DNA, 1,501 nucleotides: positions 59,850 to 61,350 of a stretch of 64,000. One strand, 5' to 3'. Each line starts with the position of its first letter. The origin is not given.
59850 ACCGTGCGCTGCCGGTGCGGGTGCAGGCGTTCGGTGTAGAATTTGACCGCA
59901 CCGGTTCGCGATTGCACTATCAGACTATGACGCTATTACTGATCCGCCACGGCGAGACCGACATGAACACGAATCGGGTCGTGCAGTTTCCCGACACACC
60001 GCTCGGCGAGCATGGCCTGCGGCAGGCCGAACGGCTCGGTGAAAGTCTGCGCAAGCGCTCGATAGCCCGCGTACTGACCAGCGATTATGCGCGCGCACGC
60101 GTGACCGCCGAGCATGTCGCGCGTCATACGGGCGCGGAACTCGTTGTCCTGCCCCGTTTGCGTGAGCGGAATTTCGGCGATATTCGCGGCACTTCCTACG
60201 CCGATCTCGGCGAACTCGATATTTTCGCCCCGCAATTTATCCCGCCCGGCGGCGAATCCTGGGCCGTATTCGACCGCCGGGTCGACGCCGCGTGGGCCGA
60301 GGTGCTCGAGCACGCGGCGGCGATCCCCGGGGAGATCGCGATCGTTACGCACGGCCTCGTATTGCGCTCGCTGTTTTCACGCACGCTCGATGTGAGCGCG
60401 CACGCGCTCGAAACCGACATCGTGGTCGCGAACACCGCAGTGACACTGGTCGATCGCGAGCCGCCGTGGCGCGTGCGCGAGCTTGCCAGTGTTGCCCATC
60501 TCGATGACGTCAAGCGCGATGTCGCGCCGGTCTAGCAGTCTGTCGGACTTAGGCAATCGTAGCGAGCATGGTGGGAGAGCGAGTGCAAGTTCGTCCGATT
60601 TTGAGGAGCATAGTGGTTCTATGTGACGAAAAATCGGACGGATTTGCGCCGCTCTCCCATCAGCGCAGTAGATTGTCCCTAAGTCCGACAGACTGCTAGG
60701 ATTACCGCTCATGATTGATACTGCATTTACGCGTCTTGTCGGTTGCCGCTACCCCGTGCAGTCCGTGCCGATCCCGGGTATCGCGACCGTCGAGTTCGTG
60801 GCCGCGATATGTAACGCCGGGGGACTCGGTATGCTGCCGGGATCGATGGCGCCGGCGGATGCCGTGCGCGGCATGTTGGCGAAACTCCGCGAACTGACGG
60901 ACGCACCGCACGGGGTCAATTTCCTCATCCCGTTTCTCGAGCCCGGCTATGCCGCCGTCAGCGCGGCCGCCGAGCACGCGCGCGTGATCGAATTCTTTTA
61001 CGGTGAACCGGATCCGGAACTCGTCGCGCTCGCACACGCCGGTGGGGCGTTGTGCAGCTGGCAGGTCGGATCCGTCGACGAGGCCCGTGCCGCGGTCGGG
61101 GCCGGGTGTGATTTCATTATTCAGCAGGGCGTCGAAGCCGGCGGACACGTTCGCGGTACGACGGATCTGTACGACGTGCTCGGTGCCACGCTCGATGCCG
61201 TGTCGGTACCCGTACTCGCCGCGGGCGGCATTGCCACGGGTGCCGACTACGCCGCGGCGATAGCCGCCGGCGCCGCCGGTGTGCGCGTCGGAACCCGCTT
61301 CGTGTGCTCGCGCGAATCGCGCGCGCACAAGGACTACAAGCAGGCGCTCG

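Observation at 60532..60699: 168-bp element with perfect 22-bp terminal inverted repeats and nested internal stems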

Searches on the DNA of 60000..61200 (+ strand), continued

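Call 67: search_with_rna_model(model_id=R1, sources=[L126, L127, L128, L129, L130, L131, L132, L133, L134, L135, L136, L137, L138, L139, L140, L141, L142, L143, L144, L145, L146, L147, L148, L149, L150, L151, L152, L153, L154, L155, L156, L157, L158, L159, L160, L161, L162, L163, L164, L165, L166, L167, L168, L169, L170, L171, L172, L173, L174, L175, L176, L177, L178, L179, L180, L181, L182, L183, L184, L185, L186, L187, L188, L189, L190, L191, L192, L193, L194, L195, L196, L197, L198, L199, L200, L201, L202, L203, L204, L205, L206, L207, L208, L209, L210, L211, L212, L213, L214, L215, L216, L217, L218, L219, L220, L221, L222, L223, L224, L225], max_evalue=1e-25, make_alignment=true)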
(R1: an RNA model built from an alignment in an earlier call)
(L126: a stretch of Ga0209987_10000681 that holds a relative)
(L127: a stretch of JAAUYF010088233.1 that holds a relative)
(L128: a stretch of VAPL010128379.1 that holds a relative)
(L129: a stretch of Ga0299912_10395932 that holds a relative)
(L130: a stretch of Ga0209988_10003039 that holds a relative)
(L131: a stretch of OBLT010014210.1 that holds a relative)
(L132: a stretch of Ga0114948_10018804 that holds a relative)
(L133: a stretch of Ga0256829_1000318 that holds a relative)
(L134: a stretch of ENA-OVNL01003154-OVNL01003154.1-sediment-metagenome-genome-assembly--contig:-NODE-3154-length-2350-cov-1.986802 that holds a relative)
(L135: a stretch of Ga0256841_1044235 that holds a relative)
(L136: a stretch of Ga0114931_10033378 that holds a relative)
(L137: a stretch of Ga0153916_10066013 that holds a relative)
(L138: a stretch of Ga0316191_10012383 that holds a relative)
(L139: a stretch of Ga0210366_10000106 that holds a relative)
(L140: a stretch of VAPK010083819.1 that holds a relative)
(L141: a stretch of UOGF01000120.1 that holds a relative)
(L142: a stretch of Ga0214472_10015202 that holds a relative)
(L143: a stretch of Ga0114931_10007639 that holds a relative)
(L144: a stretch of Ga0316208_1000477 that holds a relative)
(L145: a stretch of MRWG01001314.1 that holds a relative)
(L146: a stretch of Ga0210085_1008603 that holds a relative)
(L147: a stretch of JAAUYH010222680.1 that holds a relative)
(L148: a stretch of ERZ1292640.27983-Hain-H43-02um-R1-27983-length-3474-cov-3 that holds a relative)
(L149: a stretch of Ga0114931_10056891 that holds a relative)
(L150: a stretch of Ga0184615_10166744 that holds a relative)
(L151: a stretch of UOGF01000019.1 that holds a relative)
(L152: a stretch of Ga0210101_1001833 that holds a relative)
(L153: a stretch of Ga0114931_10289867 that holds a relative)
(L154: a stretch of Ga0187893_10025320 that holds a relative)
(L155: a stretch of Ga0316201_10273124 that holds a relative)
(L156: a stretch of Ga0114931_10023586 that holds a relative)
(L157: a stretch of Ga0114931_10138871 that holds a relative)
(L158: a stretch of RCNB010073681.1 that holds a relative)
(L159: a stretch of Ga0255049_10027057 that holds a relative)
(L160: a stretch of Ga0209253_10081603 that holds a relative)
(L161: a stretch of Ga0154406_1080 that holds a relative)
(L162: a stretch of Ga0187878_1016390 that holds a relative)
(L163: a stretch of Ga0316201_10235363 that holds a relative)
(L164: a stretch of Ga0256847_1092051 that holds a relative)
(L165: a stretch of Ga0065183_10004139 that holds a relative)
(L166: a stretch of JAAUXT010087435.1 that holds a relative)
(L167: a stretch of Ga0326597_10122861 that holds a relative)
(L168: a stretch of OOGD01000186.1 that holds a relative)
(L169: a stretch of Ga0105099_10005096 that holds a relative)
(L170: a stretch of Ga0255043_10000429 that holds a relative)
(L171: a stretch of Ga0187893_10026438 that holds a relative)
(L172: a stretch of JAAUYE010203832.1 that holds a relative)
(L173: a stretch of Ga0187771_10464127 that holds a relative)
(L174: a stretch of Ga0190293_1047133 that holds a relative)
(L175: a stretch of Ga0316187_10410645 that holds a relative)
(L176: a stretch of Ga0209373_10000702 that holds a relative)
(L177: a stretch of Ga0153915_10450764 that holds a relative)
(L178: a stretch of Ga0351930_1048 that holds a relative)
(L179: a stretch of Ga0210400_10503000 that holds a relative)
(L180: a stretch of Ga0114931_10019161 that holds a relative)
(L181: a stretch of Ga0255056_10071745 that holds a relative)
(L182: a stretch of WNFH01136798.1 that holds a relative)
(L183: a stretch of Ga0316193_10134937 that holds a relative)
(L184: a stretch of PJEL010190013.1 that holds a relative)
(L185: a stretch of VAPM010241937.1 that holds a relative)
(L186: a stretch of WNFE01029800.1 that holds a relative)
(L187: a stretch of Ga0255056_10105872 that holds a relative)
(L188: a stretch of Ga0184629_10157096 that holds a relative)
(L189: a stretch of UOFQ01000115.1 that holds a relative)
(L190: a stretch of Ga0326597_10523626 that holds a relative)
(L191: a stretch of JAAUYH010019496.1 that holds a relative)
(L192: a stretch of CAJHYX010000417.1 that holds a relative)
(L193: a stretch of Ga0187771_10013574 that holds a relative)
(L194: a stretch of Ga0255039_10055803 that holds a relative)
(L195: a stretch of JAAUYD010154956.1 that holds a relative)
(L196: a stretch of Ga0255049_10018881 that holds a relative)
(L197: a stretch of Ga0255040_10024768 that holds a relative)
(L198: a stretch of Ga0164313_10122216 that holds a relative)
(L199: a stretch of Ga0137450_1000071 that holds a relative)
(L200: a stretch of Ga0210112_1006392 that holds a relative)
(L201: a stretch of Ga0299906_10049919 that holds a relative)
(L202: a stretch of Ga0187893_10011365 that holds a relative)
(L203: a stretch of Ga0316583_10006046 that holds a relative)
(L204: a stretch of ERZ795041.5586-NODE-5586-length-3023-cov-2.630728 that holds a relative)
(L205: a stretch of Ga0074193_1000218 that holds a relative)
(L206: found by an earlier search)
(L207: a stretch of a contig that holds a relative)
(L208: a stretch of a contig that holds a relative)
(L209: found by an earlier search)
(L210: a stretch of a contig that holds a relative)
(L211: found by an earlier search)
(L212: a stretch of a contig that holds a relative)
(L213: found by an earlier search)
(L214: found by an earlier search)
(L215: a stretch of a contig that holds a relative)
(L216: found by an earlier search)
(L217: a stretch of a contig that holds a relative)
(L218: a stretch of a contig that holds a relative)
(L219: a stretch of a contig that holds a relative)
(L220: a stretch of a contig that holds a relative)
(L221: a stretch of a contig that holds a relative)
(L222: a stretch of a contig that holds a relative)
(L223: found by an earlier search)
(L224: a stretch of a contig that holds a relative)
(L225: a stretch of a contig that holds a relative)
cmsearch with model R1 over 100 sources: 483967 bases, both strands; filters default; matches with E-value up to 1e-25: 61.
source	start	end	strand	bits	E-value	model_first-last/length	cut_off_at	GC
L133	266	433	-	174.2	2.7e-42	1-168/168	no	0.54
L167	214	382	+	173.3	4.3e-42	1-168/168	no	0.57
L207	3965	4132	-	173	5.4e-42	1-168/168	no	0.45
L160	450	617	+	172.9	5.8e-42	1-168/168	no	0.58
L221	3157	3325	+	171.2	1.5e-41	1-168/168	no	0.57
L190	875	1043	-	170.5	2.4e-41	1-168/168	no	0.59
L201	138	304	+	169.8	3.5e-41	1-168/168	no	0.52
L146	1527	1694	+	168.1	9.6e-41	1-168/168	no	0.55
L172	1667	1835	+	166.1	3.2e-40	1-168/168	no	0.53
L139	7713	7917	-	166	3.3e-40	1-168/168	no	0.51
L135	1664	1831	+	165.5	4.4e-40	1-168/168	no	0.49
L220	3979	4147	-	164.5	8e-40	1-168/168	no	0.6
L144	3593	3759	+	159.8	1.3e-38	1-168/168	no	0.44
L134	2077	2245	-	159.3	1.7e-38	1-168/168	no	0.57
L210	2750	2917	-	158.7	2.5e-38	1-168/168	no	0.53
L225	526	693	-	158.5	2.7e-38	1-168/168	no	0.51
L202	301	470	-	157.7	4.5e-38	1-168/168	no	0.52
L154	6331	6499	+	157.2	6e-38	1-168/168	no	0.51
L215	1179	1347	-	156.3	1e-37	1-168/168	no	0.6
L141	3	169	-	156.2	1.1e-37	1-168/168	no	0.42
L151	8567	8733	-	156.2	1.1e-37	1-168/168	no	0.42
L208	14054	14220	-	156.2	1.1e-37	1-168/168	no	0.42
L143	4690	4857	+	154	3.9e-37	1-168/168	no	0.54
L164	16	183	+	152.6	9e-37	1-168/168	no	0.42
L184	551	717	-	151.9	1.4e-36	1-168/168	no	0.54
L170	7466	7633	-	149.8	4.7e-36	1-168/168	no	0.48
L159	622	790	+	148.2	1.2e-35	1-168/168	no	0.54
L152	4167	4334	+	145.9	4.9e-35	1-168/168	no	0.54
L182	1362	1529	-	145.6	5.7e-35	1-168/168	no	0.65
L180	3054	3221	-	145.3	6.7e-35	1-168/168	no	0.48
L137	992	1160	+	145.2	7.2e-35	1-168/168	no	0.47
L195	1067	1236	+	140.7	1.1e-33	1-168/168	no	0.55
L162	3048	3216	+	138.6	3.5e-33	1-168/168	no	0.49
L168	13808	13974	+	138.1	4.8e-33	1-168/168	no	0.43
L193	2682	2849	+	138.1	4.9e-33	1-168/168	no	0.48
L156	3869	4036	-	137.9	5.5e-33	1-168/168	no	0.49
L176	1415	1582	-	137.7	6.3e-33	1-168/168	no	0.43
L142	1866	2034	-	136.7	1.1e-32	1-168/168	no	0.49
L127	1554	1721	-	134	5.3e-32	1-168/168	no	0.61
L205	120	287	+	133.9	5.6e-32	1-168/168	no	0.46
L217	818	1035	+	132.6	1.3e-31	1-168/168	no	0.56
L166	238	406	-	132.3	1.5e-31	1-168/168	no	0.59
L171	2988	3149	+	132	1.8e-31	1-168/168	no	0.51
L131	3629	3796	+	131.9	1.8e-31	1-168/168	no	0.46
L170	5470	5636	+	131.9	1.9e-31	1-168/168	no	0.46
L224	3021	3187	+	129.3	8.7e-31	1-168/168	no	0.43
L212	236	404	+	128.3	1.5e-30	1-168/168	no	0.6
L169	329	496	+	128.3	1.6e-30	1-168/168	no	0.46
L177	64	232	+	127.3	2.8e-30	1-168/168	no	0.48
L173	98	265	-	126.7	4.1e-30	1-168/168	no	0.47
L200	2496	2641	-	124.9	1.2e-29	23-168/168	5'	0.55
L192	2078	2245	-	124.9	1.2e-29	1-168/168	no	0.61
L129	134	301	-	124.2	1.8e-29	1-168/168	no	0.49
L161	1424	1591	-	124.2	1.8e-29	1-168/168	no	0.48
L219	5147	5314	-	121.5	8.5e-29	1-168/168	no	0.48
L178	5007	5174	+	120.9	1.3e-28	1-168/168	no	0.46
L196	2945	3111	-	119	3.9e-28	1-168/168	no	0.55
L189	2068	2252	+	112.3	2e-26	1-168/168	no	0.48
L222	5534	5677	-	111.9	2.6e-26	24-168/168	5'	0.41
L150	1085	1242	-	110.6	5.4e-26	12-168/168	5'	0.44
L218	5950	6117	-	110.5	6e-26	1-168/168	no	0.67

Alignment A3: 61 matches aligned to the model, 254 columns, each read 5' to 3' on its own strand. Consensus structure (alignment columns), stored with it:
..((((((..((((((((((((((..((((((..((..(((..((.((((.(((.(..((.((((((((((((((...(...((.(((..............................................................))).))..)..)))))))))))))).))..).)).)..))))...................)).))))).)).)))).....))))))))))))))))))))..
